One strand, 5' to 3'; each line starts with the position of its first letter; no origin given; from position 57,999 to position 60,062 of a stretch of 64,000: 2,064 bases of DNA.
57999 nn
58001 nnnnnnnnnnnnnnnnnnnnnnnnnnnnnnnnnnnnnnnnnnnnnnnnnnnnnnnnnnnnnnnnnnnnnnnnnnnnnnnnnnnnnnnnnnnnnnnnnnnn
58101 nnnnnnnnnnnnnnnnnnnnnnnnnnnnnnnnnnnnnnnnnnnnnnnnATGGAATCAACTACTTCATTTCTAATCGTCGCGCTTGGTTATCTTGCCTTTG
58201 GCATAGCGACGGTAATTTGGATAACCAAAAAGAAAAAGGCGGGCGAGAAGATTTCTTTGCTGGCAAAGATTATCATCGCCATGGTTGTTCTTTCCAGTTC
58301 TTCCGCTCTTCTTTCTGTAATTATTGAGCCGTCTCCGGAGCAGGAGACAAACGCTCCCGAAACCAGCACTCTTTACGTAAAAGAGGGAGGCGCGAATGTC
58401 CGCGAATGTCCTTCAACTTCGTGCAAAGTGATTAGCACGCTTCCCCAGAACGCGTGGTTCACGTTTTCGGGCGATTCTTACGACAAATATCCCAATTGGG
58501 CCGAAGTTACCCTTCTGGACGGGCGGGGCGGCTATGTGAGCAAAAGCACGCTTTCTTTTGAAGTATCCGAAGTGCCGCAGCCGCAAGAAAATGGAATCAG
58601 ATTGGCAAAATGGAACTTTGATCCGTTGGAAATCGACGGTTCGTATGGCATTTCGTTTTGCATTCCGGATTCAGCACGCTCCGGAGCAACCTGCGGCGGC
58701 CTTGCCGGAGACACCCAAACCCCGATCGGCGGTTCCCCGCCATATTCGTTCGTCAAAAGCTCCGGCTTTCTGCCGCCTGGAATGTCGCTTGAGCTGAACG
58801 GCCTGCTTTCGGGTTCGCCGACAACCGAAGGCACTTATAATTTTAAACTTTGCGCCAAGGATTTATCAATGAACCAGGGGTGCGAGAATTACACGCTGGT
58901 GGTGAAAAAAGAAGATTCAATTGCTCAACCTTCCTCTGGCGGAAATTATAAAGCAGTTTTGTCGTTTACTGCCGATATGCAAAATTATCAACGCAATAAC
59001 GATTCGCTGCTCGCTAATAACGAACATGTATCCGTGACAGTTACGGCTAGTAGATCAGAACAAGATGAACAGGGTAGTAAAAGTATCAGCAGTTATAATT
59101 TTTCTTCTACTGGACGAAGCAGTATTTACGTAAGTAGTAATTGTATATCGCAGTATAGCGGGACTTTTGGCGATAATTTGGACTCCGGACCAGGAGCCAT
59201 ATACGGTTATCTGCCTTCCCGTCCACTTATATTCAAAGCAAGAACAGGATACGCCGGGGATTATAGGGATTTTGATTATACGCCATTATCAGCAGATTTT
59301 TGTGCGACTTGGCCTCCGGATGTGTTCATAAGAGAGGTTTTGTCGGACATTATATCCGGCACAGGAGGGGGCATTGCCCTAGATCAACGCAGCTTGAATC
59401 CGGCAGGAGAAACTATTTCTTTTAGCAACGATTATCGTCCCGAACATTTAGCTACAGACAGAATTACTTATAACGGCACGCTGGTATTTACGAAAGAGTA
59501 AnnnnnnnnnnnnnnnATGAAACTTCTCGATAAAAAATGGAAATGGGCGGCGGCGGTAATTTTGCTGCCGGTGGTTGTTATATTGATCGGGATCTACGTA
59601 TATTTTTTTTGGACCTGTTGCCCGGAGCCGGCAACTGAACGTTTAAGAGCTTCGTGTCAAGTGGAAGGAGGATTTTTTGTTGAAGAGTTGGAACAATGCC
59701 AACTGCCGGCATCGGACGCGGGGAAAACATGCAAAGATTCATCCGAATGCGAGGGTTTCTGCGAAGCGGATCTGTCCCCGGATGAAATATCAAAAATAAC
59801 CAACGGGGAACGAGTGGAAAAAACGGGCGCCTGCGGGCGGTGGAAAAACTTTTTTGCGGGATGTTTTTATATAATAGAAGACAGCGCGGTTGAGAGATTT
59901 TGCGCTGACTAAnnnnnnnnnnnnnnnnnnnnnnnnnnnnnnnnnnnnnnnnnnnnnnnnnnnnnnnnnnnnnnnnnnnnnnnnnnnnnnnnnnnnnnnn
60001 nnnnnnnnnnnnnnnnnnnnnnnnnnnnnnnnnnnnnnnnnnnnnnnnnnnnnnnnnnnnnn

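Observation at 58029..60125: About 2.1 kb cassette bounded by 56-bp near-perfect inverted repeats, with an internal outward-facing promoter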

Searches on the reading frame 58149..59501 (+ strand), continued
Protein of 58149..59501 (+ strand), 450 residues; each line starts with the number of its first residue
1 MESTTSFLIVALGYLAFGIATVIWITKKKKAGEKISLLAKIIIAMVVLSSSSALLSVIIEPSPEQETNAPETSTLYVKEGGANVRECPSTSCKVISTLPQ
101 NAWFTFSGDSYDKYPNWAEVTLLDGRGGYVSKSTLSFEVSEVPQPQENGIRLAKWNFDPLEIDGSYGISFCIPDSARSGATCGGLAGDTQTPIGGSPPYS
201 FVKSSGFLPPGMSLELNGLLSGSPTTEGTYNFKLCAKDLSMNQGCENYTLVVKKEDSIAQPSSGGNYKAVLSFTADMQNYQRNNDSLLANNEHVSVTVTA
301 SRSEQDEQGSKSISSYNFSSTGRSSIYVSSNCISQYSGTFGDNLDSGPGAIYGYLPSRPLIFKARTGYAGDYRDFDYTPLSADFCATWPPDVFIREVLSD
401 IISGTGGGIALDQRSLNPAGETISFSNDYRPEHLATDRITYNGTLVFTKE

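Call 27: find_related_loci(query=A1, collection=genome_contigs, flank=5000)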
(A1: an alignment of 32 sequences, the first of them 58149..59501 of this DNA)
Query A1 (450 aa) in genome_contigs; peptide patterns used: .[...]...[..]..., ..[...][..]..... (x = any residue, [..] = any of these).
77 stretches matched a pattern; 5 encode a relative of the query (tblastn E <= 1e-3); 5 distinct loci.
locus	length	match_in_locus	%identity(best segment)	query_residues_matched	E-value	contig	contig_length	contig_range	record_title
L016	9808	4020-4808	63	1-257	5e-96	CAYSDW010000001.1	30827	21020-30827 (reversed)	MAG TPA_asm: uncultured Candidatus Saccharibacteria bacterium isolate binchicken_co134_1259 genome assembly, contig: NOD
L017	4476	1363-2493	39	1-385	8e-80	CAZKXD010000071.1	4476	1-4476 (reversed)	MAG TPA_asm: uncultured Candidatus Saccharibacteria bacterium isolate binchicken_co251_982 genome assembly, contig: NODE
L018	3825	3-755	50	48-285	9e-65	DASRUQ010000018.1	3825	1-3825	MAG TPA_asm: Candidatus Paceibacterota bacterium isolate SMAG_U8181 k141_862571, whole genome shotgun sequence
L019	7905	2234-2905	50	1-216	2e-56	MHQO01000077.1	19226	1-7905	MAG: Candidatus Sungbacteria bacterium RIFCSPLOWO2_01_FULL_47_10 rifcsplowo2_01_scaffold_8176, whole genome shotgun sequ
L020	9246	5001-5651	44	51-260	3e-50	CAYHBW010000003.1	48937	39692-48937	MAG TPA_asm: uncultured Candidatus Saccharibacteria bacterium isolate ERP119705_co11_432 genome assembly, contig: NODE_4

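Call 28: find_related_loci(query=A1, collection=metagenome_contigs, flank=5000)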
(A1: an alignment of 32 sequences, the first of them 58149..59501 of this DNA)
Query A1 (450 aa) in metagenome_contigs; peptide patterns used: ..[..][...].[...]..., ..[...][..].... (x = any residue, [..] = any of these).
295 stretches matched a pattern; 23 encode a relative of the query (tblastn E <= 1e-3); 23 distinct loci.
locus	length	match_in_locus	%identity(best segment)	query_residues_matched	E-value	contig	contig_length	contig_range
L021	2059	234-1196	52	1-320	8e-102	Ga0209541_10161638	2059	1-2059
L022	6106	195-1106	54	1-301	5e-93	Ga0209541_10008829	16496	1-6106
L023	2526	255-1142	55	1-284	9e-95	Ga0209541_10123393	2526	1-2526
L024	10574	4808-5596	58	1-259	2e-88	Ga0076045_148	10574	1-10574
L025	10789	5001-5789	58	1-259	2e-88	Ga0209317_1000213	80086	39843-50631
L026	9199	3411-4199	58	1-259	2e-88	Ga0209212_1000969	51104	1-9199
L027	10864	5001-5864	55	1-283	6e-86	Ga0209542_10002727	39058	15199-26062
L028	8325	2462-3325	55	1-283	6e-86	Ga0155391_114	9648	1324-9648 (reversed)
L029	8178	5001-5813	52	1-261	7e-76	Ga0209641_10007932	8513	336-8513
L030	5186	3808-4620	52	1-261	6e-76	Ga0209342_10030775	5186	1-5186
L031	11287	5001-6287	38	6-427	1e-67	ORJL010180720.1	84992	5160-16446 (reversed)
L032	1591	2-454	75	108-257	3e-71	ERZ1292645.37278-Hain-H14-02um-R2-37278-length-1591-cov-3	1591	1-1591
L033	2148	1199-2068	46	6-276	6e-69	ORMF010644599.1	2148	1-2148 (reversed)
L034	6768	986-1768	46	3-263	1e-63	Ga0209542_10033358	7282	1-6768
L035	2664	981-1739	45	3-257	3e-64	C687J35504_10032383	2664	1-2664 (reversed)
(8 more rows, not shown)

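Call 37: find_encoding_contigs(protein=P0003, flank=6000, max_places=4)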
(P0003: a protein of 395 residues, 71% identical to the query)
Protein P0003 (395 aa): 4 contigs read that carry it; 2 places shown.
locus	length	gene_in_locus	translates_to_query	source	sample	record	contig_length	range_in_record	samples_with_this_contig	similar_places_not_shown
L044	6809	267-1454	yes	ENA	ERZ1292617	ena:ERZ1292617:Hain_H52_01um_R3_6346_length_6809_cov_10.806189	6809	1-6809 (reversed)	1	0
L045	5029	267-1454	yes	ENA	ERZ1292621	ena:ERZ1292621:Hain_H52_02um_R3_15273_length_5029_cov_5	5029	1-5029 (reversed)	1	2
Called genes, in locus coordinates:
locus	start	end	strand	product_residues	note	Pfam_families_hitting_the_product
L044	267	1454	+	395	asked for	PF08239:SH3_3, PF05345:He_PIG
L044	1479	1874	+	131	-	-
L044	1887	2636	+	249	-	-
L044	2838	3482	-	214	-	-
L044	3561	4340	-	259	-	PF09520:HinfI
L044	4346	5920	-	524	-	PF01555:N6_N4_Mtase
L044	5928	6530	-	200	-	PF01726:LexA_DNA_bind, PF00717:Peptidase_S24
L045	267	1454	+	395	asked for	PF08239:SH3_3, PF05345:He_PIG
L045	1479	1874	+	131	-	-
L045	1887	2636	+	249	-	-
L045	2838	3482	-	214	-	-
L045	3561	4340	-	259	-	PF09520:HinfI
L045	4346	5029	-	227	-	?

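Call 38: find_encoding_contigs(protein=P0008, flank=6000, max_places=2)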
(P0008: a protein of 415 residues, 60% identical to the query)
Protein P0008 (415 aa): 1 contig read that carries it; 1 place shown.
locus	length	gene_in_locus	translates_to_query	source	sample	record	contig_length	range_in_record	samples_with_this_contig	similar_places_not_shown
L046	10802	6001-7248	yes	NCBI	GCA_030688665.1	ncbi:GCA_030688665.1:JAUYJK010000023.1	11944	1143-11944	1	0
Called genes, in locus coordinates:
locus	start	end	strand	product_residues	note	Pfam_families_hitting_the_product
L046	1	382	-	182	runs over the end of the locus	PF04173:DoxD (weak), PF07681:DoxX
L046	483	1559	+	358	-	PF13091:PLDc_2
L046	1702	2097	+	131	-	-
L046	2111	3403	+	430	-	PF13660:DUF4147, PF05161:MOFRL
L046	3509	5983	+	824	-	PF01326:PPDK_N, PF00391:PEP-utilizers, PF02896:PEP-utilizers_C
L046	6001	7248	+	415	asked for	PF08239:SH3_3, PF05345:He_PIG (weak)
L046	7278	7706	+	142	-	-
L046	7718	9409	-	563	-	-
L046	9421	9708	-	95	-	-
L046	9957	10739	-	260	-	PF00300:His_Phos_1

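Call 39: find_encoding_contigs(protein=P0011, flank=6000, max_places=2)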
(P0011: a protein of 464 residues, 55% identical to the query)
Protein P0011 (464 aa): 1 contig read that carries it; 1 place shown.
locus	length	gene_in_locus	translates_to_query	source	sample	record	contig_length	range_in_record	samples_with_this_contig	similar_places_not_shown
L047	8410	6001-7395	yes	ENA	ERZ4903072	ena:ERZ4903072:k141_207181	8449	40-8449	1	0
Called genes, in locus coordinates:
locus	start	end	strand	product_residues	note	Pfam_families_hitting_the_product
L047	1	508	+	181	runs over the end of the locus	?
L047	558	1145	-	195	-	PF09997:DUF2238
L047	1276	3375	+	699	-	PF00912:Transgly, PF00905:Transpeptidase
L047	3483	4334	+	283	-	PF01551:Peptidase_M23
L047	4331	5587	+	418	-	-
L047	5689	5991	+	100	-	-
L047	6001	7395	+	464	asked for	PF08239:SH3_3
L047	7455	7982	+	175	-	-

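Call 40: find_encoding_contigs(protein=P0005, flank=6000, max_places=2)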
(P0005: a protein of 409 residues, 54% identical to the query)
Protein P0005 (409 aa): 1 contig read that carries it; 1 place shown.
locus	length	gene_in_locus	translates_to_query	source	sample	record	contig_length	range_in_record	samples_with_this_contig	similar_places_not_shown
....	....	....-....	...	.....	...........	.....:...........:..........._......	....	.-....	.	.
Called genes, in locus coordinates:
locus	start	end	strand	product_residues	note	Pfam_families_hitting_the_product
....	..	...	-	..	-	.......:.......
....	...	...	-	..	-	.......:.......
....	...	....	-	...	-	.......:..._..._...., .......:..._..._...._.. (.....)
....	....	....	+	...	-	-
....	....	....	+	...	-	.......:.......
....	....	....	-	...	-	-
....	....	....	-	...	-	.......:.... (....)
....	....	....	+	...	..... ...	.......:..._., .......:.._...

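Call 60: find_related_loci(query=A1, collection=viral_contigs, flank=6000)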
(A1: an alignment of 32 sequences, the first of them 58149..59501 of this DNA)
Query A1 (450 aa) in viral_contigs; peptide patterns used: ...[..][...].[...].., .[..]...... (x = any residue, [..] = any of these).
37 stretches matched a pattern, but none encodes a relative of the query by tblastn (E <= 1e-3).

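Call 72: search_protein_families(library=ncbifam, proteins=[window:58149-59501:+, L001:15378-15944:-, L001:15965-17134:-], max_evalue=0.01)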
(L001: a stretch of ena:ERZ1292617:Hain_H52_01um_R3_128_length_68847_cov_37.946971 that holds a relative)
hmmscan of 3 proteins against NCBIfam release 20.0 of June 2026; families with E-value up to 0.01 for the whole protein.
window:58149-59501:+ (450 aa): 0 families

L001:15378-15944:- (188 aa): 0 families

L001:15965-17134:- (389 aa): 0 families

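Call 73: search_protein_families(library=padloc, proteins=[window:58149-59501:+, L001:15378-15944:-, L001:15965-17134:-, L001:17136-18257:-], max_evalue=0.01)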
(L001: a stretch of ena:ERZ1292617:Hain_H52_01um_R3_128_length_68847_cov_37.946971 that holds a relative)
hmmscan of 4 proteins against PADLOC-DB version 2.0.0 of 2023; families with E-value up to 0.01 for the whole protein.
window:58149-59501:+ (450 aa): 0 families

L001:15378-15944:- (188 aa): 0 families

L001:15965-17134:- (389 aa): 11 families
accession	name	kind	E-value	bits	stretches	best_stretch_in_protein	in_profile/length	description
PDLC03418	REase_II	-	2.8e-79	265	1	7-388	6-371/372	Type II restriction enzyme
PDLC03877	NsnA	-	1.9e-26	91.2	1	33-245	63-292/385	-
PDLC04027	PD-T4-2_A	-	2.9e-15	54.2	1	32-249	49-290/363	-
PDLC04154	HEC-06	-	1.4e-05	22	1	38-96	26-88/569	-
PDLC04151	HEC-05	-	4.5e-05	20.4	0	79-94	112-127/600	-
PDLC04155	HEC-06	-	0.0001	19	1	39-93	24-83/562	-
PDLC04157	HEC-06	-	0.00017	18.3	1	39-98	26-90/558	-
PDLC04153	HEC-05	-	0.00028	17.2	1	31-77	17-59/621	-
PDLC04150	HEC-05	-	0.00033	17.6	0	39-80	25-63/583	-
PDLC02687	Orf5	-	0.00057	16.7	1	39-97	21-83/543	Orf5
PDLC02695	Orf5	-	0.0061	13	0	74-94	72-92/601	Orf5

L001:17136-18257:- (373 aa): 1 family
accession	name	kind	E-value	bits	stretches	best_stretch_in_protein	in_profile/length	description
PDLC03297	MTase_II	-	1e-99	332.1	1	3-321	7-300/332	Type II methyltransferase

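Call 74: search_protein_families(library=phrogs, proteins=[window:58149-59501:+], max_evalue=0.01)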
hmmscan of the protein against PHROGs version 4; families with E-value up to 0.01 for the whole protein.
window:58149-59501:+ (450 aa): 0 families

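Call 79: find_encoding_contigs(protein=P0002, flank=5000, max_places=4)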
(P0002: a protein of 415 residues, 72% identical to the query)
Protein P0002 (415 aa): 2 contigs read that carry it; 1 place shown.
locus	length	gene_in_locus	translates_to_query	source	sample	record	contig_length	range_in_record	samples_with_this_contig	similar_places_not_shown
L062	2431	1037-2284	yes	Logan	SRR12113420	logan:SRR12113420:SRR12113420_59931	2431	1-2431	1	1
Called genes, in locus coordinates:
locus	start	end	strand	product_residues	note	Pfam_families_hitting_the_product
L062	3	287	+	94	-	?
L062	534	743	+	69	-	-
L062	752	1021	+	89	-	PF05015:HigB-like_toxin (weak), PF24732:ParE_like (weak)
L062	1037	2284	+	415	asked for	PF08239:SH3_3 (weak), PF05345:He_PIG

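Call 80: find_encoding_contigs(protein=P0004, flank=5000, max_places=4)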
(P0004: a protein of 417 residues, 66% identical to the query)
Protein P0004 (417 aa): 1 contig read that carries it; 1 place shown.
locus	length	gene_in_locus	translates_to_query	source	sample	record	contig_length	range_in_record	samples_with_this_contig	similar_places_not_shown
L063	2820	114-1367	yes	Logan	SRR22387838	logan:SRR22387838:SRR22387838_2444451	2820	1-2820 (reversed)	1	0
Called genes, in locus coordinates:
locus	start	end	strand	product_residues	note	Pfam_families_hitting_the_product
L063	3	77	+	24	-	?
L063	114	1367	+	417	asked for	PF08239:SH3_3, PF05345:He_PIG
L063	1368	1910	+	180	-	-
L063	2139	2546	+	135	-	-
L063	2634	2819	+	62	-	?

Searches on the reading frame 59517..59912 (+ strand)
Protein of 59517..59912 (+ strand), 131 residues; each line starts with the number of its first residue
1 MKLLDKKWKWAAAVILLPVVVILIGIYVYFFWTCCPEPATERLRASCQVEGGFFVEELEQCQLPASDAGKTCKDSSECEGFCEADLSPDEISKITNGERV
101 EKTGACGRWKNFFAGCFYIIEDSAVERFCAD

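Call 7: search_protein_families(library=pfam, proteins=[window:59517-59912:+], max_evalue=0.01)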
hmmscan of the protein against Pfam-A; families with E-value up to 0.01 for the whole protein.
window:59517-59912:+ (131 aa): 0 families

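Call 50: find_encoding_contigs(protein=window:59517-59912:+, flank=6000, max_places=10)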
Protein window:59517-59912:+ (131 aa): 11 contigs read that carry it; 10 places shown.
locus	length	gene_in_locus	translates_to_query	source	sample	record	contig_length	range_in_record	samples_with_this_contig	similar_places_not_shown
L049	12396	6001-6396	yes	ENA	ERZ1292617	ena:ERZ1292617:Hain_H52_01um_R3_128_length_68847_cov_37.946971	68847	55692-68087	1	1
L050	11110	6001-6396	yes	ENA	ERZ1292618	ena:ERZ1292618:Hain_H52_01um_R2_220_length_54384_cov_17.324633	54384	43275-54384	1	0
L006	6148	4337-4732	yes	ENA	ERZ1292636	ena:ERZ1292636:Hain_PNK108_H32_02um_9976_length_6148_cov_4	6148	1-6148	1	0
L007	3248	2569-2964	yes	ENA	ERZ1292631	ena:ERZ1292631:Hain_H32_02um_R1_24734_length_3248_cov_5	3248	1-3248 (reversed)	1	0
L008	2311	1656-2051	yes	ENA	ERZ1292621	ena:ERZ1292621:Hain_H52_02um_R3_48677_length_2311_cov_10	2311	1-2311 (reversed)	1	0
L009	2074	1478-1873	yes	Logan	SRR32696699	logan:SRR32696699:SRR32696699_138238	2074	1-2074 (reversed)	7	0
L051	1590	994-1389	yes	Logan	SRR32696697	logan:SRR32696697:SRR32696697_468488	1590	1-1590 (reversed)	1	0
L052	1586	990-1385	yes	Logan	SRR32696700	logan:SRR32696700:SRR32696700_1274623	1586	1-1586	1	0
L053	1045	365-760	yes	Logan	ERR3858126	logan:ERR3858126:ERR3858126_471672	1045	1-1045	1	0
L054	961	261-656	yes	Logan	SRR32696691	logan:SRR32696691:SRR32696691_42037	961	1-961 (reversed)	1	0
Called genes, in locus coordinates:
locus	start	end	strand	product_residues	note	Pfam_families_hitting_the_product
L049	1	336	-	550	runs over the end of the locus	PF01565:FAD_binding_4, PF02913:FAD-oxidase_C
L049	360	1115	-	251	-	PF04402:SIMPL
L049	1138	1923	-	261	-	PF00121:TIM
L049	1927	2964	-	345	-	PF16268:DUF4921, PF02744:GalP_UDP_tr_C, PF01230:HIT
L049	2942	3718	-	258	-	PF00535:Glycos_transf_2, PF10111:Glyco_tranf_2_2, PF13641:Glyco_tranf_2_3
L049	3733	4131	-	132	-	PF07883:Cupin_2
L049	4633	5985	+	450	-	PF08239:SH3_3, PF05345:He_PIG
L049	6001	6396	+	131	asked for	-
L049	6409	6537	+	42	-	-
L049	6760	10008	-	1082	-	-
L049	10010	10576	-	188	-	-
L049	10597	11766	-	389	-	PF03235:GmrSD_N, PF01844:HNH (weak)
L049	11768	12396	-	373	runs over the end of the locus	PF13651:EcoRI_methylase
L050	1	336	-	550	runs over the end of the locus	PF01565:FAD_binding_4, PF02913:FAD-oxidase_C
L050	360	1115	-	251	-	PF04402:SIMPL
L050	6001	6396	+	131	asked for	-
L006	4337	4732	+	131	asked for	-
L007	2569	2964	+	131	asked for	-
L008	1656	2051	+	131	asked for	-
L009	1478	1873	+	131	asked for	-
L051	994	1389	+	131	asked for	-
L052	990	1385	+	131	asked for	-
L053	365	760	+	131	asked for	-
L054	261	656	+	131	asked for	-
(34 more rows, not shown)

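Call 72: search_protein_families(library=ncbifam, proteins=[window:59517-59912:+], max_evalue=0.01)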
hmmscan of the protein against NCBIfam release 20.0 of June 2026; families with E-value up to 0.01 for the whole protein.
window:59517-59912:+ (131 aa): 0 families

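Call 73: search_protein_families(library=padloc, proteins=[window:59517-59912:+], max_evalue=0.01)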
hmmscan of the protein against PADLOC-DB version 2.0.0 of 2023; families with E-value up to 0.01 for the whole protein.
window:59517-59912:+ (131 aa): 0 families

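Call 74: search_protein_families(library=phrogs, proteins=[window:59517-59912:+], max_evalue=0.01)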
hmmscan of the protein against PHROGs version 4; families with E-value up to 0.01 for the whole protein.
window:59517-59912:+ (131 aa): 0 families
